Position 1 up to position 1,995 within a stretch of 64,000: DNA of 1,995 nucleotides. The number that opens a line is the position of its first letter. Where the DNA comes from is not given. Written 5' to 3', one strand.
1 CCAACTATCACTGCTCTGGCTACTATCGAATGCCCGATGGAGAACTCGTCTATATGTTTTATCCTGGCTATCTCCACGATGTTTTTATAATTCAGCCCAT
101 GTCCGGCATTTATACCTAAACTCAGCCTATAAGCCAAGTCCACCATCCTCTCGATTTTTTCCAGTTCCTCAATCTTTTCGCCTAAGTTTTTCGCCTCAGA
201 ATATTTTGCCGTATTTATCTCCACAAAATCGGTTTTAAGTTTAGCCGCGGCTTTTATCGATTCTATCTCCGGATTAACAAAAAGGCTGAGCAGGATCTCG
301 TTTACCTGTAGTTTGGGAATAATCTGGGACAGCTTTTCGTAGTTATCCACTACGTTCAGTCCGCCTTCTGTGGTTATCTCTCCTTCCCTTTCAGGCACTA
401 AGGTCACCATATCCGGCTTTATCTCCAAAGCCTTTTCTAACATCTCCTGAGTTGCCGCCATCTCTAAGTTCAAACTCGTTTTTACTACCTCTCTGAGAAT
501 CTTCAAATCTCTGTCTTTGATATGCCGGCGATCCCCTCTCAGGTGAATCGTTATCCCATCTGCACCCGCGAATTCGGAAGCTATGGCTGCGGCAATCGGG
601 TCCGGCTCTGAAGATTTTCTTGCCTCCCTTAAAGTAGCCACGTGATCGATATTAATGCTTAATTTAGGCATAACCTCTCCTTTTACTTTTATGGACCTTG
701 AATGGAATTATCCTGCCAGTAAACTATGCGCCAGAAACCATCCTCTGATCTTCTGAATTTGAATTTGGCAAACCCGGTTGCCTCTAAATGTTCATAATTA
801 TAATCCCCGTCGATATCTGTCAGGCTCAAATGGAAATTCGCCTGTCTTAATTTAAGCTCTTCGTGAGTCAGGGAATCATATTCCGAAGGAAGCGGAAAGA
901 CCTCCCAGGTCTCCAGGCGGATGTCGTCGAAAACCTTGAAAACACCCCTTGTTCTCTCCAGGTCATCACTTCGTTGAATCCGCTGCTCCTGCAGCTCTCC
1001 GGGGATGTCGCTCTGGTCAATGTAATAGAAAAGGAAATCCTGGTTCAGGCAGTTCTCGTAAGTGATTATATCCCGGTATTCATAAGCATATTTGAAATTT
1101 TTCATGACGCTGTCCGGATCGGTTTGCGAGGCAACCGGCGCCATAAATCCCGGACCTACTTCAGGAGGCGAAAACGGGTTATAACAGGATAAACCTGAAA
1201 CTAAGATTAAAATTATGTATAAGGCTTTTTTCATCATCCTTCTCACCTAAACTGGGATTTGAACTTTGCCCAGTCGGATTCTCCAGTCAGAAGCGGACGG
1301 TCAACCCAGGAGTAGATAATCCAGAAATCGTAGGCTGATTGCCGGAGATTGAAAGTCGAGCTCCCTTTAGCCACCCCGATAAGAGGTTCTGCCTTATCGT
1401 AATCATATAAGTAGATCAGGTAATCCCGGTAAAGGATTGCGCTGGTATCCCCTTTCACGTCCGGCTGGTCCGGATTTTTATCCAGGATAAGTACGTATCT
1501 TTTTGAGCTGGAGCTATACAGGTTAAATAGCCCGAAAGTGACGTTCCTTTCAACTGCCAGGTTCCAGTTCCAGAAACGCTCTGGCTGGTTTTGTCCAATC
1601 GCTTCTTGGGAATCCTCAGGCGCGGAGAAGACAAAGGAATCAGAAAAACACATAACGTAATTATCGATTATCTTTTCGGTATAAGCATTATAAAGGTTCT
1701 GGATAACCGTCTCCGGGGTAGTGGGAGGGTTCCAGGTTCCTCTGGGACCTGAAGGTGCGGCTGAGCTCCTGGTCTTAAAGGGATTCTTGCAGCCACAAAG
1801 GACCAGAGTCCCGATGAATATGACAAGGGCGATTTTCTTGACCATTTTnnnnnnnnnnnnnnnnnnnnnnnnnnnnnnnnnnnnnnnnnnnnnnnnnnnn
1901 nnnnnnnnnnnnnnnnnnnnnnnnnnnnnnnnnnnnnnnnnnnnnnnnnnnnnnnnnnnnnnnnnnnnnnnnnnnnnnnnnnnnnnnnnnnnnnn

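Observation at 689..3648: Operon of a 599-aa secreted beta-rich (OMP-like) protein plus two tandem paralogous ~190-aa lipoproteins wedged between ksgA and pdxJ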

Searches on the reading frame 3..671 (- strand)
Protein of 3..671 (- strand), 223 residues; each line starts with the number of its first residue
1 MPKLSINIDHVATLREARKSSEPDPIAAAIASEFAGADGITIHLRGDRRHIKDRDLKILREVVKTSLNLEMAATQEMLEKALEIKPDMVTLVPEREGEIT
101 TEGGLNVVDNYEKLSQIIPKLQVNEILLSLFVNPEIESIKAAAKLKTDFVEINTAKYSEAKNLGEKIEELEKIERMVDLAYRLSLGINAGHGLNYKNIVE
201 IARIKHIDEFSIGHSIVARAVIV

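Call 83: search_protein_families(library=ncbifam, proteins=[window:3-671:-], max_evalue=0.00001)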
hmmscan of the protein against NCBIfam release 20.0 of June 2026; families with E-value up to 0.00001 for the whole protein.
window:3-671:- (223 aa): 6 families
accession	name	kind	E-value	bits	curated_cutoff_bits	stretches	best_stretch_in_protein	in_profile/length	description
NF003625.0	PRK05265.1-3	equivalog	2.7e-92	308.4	190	1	1-223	2-224/242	pyridoxine 5'-phosphate synthase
NF003623.0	PRK05265.1-1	equivalog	2.1e-84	282.7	347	1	4-222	6-224/243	pyridoxine 5'-phosphate synthase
NF003627.0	PRK05265.1-5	equivalog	1.8e-82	276.3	207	1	3-222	2-224/240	pyridoxine 5'-phosphate synthase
TIGR00559.1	pdxJ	equivalog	4.6e-77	258.8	192.75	1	3-223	1-224/239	pyridoxine 5'-phosphate synthase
NF003624.0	PRK05265.1-2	equivalog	5.1e-74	248.8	331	1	3-222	7-229/252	pyridoxine 5'-phosphate synthase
NF003626.0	PRK05265.1-4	equivalog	2.9e-55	187.1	222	1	3-221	4-227/246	pyridoxine 5'-phosphate synthase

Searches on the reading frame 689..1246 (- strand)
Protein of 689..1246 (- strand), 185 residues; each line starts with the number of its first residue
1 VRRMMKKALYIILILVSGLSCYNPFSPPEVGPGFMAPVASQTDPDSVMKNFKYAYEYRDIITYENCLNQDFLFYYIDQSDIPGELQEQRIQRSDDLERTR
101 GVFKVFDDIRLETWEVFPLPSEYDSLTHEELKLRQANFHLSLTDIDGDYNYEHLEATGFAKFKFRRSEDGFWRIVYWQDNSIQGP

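Call 4: search_protein_families(library=pfam, proteins=[window:689-1246:-], max_evalue=1)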
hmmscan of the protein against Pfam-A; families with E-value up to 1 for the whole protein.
window:689-1246:- (185 aa): 0 families

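Call 5: search_protein_families(library=ncbifam, proteins=[window:689-1246:-], max_evalue=1)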
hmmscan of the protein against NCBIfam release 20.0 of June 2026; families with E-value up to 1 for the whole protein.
window:689-1246:- (185 aa): 0 families

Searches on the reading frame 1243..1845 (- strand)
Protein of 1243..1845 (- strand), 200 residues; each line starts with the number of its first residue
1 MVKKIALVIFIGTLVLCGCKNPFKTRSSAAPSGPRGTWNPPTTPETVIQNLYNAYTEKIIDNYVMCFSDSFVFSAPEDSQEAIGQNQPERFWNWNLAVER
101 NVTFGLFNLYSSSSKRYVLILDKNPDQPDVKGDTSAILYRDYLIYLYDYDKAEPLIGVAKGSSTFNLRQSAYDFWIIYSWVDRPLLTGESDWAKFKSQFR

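Call 4: search_protein_families(library=pfam, proteins=[window:1243-1845:-], max_evalue=1)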
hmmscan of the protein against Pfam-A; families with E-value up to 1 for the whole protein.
window:1243-1845:- (200 aa): 1 family
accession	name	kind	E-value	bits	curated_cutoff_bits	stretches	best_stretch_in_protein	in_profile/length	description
PF13474.12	SnoaL_3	-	0.012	16.4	22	1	46-97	3-54/121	SnoaL-like domain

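Call 5: search_protein_families(library=ncbifam, proteins=[window:1243-1845:-], max_evalue=1)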
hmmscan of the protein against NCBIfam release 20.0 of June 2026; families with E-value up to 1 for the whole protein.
window:1243-1845:- (200 aa): 0 families

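Call 13: find_homologous_proteins(query=window:1243-1845:-)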
Query window:1243-1845:- (200 aa): 19 proteins with E <= 0.001 among 133 candidates.
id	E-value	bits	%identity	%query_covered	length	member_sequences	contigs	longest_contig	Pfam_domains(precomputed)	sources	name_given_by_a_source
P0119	6.8e-123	426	93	100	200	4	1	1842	-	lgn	-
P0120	2.1e-118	411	88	100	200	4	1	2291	-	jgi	jgi:hypothetical protein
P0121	2.3e-116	405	93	94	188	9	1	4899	-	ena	-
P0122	5.3e-116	403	87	100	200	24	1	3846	-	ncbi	-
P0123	1.9e-115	402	85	100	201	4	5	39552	-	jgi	jgi:hypothetical protein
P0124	7.7e-113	393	86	95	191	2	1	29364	-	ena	-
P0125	7.3e-112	390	83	100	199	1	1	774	-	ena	-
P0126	2.6e-111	388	83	100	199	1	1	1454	-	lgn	-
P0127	4.3e-93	329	71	100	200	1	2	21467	-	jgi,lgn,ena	-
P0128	1.4e-91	324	69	100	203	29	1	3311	-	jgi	jgi:hypothetical protein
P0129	9.1e-90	318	66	100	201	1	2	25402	-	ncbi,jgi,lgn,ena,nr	ncbi:MAG: hypothetical protein OEV55_03615 [candidate division Zixibacteria bacterium]|nr:hypothetic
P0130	3.8e-89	316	68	100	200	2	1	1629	-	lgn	-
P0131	4.5e-88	312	67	100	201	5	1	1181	-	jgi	jgi:hypothetical protein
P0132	3.5e-85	303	64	100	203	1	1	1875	-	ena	-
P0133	5.3e-85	302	63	100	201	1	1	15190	-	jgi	jgi:hypothetical protein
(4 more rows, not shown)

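Call 28: find_homologous_proteins(query=A2)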
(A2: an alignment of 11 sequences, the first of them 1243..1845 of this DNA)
Query A2 (11 sequences) (200 aa, profile of the alignment): 226 proteins with E <= 0.001 among 2106 candidates; the best 120 are listed.
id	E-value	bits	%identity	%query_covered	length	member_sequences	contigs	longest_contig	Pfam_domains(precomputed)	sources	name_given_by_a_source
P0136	2.6e-79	284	46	96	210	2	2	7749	-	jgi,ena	-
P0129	8.4e-77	276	66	100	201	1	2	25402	-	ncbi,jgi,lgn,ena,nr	ncbi:MAG: hypothetical protein OEV55_03615 [candidate division Zixibacteria bacterium]|nr:hypothetic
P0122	1.9e-76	274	87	100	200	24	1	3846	-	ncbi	-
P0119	2.6e-76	274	93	100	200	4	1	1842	-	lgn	-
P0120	8.5e-76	272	88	100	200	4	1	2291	-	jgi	jgi:hypothetical protein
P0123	1.0e-75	272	85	100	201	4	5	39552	-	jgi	jgi:hypothetical protein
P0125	1.7e-75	271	83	100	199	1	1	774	-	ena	-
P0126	1.1e-74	269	83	100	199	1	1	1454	-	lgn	-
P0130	3.2e-74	267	68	100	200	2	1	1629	-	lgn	-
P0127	3.5e-74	267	71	100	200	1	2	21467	-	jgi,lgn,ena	-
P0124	3.8e-74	267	86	95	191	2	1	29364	-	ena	-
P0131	6.7e-74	266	67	100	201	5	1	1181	-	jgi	jgi:hypothetical protein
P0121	7.1e-73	263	93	94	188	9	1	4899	-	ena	-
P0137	1.7e-72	261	41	98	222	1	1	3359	-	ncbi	-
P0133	1.7e-70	255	63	100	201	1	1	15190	-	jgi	jgi:hypothetical protein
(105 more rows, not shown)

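Call 44: predict_structure(alignment_id=A3)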
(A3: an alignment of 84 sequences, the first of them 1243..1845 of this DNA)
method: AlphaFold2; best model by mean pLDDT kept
length: 200 residues; sequences in the alignment: 84
mean_pLDDT: 89.2   pTM: 0.77
mean pLDDT of the five models: 89.2, 87.1, 86.4, 83.8, 80.1
residues with pLDDT >= 90: 147; 70-90: 33; 50-70: 8; < 50: 12
segments of 3 or more residues with pLDDT < 50: 24-35
pLDDT, mean of each block of 10 residues (from residue 1): 89 82 49 59 95 94 96 92 89 95 95 91 96 97 96 96 97 96 89 92
secondary structure, 60 per line:
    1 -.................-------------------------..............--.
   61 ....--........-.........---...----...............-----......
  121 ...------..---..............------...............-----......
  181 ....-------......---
elements in order: H2-18 H44-57 H60-64 E67-74 H76-84 H96-109 E115-123 E135-148 E155-169 E175-184 H192-197

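Call 48: search_solved_structures(query=A3, max_evalue=10)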
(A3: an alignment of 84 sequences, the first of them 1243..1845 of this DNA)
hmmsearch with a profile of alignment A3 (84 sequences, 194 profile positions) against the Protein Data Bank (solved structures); distinct sequences matched with E-value up to 10: 6.
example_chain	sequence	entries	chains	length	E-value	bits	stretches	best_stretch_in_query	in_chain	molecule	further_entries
6r7h_B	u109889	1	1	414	0.048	16.7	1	6-77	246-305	COP9 signalosome complex subunit 2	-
6r6h_B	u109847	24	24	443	0.053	16.5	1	6-77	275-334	COP9 signalosome complex subunit 2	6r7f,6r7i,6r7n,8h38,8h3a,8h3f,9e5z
4d10_B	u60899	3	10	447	0.053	16.5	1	6-77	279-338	COP9 SIGNALOSOME COMPLEX SUBUNIT 2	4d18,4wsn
5v3d_A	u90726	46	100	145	0.7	12.9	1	120-178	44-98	Fosfomycin resistance protein | FosA family fosfomycin resistance glutathione transferase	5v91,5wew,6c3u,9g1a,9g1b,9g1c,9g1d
8r37_B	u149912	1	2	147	0.72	12.8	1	120-178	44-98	FosA family fosfomycin resistance glutathione transferase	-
8hs2_R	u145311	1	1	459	8.4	9.4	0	5-39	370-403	Soluble cytochrome b562,G-protein coupled receptor 20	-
